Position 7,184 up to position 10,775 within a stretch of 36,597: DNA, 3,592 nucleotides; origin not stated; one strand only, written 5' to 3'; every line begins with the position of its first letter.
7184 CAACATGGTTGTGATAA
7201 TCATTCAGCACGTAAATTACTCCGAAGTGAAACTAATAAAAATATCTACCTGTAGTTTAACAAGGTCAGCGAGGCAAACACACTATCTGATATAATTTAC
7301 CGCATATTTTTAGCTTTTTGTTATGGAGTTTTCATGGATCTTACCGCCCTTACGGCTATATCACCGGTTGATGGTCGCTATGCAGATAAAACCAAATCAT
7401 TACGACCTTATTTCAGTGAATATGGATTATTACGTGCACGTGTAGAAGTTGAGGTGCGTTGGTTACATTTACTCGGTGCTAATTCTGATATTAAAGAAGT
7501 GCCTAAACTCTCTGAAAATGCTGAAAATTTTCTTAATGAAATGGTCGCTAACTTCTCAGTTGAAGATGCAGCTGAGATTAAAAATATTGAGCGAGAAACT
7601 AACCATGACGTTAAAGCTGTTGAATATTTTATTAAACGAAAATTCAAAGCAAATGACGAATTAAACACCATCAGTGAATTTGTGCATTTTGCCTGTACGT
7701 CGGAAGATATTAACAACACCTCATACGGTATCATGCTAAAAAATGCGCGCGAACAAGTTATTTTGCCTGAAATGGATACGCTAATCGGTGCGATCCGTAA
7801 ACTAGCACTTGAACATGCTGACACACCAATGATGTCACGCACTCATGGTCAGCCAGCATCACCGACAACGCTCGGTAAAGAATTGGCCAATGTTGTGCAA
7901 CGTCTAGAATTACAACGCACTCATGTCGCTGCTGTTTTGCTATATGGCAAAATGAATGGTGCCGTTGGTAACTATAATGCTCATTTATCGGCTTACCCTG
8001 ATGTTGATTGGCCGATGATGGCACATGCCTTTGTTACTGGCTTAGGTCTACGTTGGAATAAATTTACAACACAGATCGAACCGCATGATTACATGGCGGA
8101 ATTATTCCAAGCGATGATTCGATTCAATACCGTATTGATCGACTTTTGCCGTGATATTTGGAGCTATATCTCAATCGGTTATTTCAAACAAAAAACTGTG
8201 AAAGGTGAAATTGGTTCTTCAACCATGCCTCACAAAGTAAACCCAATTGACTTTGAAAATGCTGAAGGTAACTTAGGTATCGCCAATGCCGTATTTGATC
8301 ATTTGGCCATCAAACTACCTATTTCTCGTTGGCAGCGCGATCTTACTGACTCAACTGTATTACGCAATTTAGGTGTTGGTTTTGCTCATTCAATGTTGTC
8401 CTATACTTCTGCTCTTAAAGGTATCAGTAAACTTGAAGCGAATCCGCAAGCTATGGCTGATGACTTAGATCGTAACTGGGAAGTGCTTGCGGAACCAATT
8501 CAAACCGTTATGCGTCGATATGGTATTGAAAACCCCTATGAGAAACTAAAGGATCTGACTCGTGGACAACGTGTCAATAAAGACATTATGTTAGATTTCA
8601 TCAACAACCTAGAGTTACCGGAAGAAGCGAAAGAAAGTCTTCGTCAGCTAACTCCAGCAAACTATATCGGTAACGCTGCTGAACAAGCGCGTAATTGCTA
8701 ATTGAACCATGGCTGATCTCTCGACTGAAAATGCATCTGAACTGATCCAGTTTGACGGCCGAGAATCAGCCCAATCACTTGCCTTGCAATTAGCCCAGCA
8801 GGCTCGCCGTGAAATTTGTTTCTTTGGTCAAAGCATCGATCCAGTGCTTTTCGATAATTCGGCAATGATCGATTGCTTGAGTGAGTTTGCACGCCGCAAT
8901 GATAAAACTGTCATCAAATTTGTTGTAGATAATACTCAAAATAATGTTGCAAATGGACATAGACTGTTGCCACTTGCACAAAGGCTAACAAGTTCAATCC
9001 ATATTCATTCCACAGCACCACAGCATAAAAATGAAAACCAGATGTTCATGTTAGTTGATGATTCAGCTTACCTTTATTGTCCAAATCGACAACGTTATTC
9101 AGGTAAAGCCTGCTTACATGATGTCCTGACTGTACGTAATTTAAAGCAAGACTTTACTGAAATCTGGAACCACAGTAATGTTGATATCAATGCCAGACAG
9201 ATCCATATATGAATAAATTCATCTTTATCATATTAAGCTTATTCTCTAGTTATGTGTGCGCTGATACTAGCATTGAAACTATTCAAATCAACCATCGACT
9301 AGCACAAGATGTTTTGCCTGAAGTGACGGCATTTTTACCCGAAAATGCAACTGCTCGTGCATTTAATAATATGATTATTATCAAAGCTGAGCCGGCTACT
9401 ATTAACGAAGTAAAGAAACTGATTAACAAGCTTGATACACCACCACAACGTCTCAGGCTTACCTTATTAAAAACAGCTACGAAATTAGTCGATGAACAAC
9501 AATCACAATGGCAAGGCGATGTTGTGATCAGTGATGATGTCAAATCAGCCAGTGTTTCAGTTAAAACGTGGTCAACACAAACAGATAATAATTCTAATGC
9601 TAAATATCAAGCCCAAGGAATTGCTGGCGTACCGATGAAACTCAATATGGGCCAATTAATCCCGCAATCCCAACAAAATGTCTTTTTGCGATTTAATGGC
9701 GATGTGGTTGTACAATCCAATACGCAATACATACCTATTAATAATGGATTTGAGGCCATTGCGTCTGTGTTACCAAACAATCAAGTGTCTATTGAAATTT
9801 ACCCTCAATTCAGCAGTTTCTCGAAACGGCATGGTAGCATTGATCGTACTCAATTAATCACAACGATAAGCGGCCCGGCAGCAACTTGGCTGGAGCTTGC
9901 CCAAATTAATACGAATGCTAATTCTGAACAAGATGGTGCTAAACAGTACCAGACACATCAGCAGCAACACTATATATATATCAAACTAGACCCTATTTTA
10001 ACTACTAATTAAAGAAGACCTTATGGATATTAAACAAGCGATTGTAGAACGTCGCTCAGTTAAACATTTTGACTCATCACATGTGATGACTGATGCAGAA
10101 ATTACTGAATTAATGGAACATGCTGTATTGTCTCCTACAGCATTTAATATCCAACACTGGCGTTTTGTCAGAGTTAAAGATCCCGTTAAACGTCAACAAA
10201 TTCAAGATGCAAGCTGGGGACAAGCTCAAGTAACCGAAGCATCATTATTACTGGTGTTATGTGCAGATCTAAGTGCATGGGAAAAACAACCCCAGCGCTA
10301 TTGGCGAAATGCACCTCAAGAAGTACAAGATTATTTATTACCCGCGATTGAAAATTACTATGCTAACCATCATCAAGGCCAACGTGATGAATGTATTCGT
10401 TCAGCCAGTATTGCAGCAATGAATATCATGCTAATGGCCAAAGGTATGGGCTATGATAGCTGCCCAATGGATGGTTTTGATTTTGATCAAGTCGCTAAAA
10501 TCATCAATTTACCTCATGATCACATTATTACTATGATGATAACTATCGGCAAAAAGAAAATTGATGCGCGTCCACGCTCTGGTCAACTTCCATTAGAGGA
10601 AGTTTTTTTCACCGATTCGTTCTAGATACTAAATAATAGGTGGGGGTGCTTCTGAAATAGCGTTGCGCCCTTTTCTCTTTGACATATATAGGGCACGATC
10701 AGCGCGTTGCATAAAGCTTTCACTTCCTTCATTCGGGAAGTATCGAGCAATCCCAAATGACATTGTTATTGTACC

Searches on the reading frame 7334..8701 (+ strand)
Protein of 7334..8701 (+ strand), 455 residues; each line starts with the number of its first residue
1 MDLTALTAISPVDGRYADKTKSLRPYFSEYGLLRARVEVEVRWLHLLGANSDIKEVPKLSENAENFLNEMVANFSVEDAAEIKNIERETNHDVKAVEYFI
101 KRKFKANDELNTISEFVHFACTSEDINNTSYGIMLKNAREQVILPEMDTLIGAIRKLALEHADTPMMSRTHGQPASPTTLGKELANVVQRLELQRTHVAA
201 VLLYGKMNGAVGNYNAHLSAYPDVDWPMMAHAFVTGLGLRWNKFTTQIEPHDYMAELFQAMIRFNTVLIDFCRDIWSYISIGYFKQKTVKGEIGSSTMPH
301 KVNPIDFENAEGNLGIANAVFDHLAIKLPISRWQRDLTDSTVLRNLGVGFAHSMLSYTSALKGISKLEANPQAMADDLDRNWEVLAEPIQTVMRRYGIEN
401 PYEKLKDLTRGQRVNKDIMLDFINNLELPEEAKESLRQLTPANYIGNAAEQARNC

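Call 31: search_protein_families(library=pfam, proteins=[window:7334-8701:+], max_evalue=0.001)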
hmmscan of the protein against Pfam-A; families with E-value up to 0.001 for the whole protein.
window:7334-8701:+ (455 aa): 3 families
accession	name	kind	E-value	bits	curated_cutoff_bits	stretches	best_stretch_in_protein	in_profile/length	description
PF00206.25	Lyase_1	-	6.5e-65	220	27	1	14-312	1-305/312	Lyase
PF08328.16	ASL_C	-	2.1e-52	176.5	35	1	331-445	1-115/115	Adenylosuccinate lyase C-terminal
PF18548.6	MetOD2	-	3.8e-05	24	30.6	1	28-88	23-83/88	Metanogen output domain 2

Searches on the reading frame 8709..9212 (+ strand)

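Call 31: search_protein_families(library=pfam, proteins=[window:8709-9212:+], max_evalue=0.001)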
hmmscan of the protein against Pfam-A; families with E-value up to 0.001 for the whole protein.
window:8709-9212:+ (167 aa): 1 family
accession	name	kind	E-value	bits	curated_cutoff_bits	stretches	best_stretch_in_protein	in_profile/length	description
PF25559.1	DUF7931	-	4.6e-40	137.1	27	1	18-164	2-148/149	Domain of unknown function (DUF7931)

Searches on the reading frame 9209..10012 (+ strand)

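Call 31: search_protein_families(library=pfam, proteins=[window:9209-10012:+], max_evalue=0.001)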
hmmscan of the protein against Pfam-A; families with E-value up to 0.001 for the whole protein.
window:9209-10012:+ (267 aa): 1 family
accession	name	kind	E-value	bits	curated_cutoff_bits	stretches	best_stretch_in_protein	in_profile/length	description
PF03958.22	Secretin_N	-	3.4e-07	30.8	28.2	1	23-80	2-68/69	Bacterial type II/III secretion system short domain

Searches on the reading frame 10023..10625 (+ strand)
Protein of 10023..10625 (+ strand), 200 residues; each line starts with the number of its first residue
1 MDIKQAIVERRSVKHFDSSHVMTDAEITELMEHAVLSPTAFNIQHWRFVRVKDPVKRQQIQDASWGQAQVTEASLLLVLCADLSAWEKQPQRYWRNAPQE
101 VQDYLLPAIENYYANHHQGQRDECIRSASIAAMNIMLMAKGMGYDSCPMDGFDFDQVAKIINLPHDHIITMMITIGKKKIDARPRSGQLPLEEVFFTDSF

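Call 31: search_protein_families(library=pfam, proteins=[window:10023-10625:+], max_evalue=0.001)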
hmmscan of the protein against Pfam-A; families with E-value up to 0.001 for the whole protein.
window:10023-10625:+ (200 aa): 2 families
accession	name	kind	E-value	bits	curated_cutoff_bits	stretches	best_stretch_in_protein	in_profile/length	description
PF00881.29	Nitroreductase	-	1e-33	117.3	23.5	1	7-177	1-167/167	Nitroreductase family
PF14512.11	TM1586_NiRdase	-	1.9e-07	31.4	27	1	11-55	143-189/215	Putative TM nitroreductase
